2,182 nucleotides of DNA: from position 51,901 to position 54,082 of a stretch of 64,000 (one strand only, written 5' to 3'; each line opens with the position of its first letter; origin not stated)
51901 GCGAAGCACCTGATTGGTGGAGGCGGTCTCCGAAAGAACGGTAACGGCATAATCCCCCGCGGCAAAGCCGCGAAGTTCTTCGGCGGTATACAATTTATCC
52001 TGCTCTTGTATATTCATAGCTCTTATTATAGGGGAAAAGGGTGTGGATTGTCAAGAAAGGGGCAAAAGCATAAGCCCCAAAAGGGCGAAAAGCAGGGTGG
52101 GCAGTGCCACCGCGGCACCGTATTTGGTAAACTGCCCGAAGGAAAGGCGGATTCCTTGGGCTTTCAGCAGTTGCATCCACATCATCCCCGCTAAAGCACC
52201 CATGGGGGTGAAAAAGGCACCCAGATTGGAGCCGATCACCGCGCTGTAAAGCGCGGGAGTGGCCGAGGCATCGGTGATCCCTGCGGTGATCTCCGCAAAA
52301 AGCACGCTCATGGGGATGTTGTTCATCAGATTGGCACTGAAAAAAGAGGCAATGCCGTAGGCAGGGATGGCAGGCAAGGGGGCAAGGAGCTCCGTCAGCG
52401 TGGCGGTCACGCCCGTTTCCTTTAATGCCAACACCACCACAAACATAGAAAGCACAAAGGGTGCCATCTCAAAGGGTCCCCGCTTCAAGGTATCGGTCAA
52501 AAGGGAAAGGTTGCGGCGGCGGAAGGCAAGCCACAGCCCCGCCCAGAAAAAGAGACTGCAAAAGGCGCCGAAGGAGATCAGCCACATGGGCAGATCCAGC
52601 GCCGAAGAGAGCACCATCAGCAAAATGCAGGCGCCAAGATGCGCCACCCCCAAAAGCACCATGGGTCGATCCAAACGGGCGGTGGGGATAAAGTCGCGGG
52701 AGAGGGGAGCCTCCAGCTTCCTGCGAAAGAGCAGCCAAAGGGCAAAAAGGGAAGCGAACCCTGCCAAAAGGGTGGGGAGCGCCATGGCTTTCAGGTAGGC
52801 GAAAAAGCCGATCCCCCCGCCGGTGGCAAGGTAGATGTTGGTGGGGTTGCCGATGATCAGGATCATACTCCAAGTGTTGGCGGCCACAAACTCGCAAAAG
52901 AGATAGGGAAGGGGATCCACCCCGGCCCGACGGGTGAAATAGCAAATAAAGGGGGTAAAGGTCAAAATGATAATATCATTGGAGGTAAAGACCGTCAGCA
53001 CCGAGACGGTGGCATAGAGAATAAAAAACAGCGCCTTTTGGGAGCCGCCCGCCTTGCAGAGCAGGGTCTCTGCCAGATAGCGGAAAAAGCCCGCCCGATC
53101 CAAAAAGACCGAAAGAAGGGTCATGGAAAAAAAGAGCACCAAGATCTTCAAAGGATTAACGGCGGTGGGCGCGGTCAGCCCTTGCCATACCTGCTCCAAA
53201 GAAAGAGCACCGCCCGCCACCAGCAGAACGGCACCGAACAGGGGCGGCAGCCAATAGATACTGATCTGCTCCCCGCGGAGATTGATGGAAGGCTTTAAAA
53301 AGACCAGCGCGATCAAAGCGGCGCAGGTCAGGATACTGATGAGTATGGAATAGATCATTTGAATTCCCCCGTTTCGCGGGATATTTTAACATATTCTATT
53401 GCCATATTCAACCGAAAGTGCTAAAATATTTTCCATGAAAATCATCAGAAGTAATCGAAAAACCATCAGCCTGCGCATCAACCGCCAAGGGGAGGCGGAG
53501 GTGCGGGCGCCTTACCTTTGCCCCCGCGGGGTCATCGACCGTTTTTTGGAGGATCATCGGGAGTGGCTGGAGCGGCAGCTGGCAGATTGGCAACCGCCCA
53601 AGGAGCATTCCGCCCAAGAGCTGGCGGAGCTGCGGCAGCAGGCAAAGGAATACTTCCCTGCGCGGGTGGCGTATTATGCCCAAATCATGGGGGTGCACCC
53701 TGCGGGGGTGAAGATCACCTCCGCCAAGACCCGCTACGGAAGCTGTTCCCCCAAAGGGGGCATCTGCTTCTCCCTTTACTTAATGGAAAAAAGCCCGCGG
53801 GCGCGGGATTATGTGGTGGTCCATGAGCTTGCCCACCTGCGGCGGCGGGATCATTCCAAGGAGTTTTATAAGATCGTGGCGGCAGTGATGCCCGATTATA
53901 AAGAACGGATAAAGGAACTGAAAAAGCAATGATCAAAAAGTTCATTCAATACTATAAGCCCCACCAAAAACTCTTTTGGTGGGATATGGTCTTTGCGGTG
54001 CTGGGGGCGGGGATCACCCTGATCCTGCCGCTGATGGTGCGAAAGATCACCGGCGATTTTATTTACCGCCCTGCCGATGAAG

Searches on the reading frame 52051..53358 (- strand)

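Call 73: search_protein_families(library=pfam, proteins=[window:52051-53358:-], max_evalue=0.00001)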
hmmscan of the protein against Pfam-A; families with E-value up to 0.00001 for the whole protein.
window:52051-53358:- (435 aa): 2 families
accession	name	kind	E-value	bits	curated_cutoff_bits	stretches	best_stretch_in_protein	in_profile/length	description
PF03600.22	CitMHS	-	4.3e-37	128.4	31.9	1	40-366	16-322/336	Citrate transporter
PF02040.21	ArsB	-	2.2e-26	93.6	22.2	1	29-430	17-420/423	Arsenical pump membrane protein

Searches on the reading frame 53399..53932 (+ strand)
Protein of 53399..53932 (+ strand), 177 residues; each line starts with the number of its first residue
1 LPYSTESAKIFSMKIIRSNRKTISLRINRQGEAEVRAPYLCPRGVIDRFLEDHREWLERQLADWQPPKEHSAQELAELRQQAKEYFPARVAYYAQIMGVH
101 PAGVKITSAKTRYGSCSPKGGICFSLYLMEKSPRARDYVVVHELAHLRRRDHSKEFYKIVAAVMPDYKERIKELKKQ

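Call 73: search_protein_families(library=pfam, proteins=[window:53399-53932:+], max_evalue=0.00001)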
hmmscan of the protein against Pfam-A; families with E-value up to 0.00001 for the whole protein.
window:53399-53932:+ (177 aa): 1 family
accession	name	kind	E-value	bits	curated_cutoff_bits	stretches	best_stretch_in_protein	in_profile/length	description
PF01863.23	YgjP-like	-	2e-45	155.8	26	2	78-176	108-206/207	YgjP-like, metallopeptidase domain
